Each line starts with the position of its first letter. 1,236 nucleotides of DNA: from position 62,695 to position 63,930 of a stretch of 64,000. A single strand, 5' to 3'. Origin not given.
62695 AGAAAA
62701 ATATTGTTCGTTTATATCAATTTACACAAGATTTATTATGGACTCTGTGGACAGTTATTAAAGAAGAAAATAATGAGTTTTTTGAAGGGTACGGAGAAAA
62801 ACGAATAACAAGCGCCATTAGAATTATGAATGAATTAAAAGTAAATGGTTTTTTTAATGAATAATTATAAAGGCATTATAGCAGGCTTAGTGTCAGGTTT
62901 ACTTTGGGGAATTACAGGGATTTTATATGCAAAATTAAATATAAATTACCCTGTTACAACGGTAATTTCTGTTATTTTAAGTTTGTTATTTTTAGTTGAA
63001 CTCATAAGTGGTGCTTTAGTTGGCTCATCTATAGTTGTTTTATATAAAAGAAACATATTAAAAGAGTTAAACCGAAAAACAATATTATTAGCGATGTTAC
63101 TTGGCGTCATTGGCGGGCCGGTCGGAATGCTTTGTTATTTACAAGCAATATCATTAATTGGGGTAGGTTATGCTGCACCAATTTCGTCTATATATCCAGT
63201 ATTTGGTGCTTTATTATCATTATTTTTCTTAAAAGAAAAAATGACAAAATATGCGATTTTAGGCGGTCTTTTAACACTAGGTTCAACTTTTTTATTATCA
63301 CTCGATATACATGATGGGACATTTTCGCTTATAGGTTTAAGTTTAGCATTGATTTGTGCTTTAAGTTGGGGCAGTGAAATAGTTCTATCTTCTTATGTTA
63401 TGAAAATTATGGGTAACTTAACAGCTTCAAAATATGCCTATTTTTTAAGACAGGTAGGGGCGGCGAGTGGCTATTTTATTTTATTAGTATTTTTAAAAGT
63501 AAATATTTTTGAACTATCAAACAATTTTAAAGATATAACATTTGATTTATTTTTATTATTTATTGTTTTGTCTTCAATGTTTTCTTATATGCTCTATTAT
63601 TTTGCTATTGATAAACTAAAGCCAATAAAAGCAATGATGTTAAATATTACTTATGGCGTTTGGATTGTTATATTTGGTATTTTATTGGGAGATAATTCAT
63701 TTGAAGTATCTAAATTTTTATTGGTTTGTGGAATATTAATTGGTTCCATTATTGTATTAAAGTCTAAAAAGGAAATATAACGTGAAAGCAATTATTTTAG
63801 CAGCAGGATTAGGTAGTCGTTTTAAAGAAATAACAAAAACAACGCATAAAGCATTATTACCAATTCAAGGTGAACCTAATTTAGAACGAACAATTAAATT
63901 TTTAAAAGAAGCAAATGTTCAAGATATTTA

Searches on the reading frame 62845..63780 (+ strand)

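Call 83: search_protein_families(library=ncbifam, proteins=[window:62845-63780:+], max_evalue=0.00001)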
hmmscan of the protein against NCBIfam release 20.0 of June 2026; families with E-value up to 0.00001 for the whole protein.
window:62845-63780:+ (311 aa): 2 families
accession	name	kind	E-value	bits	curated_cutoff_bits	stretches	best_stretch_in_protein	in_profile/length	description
TIGR00950.1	2A78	equivalog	8.6e-12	45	230.2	1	6-147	125-262/264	carboxylate/amino acid/amine transporter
NF050091.1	ArAmAcExpYddG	equivalog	3.9e-08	33.1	300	1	53-190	41-178/285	aromatic amino acid exporter YddG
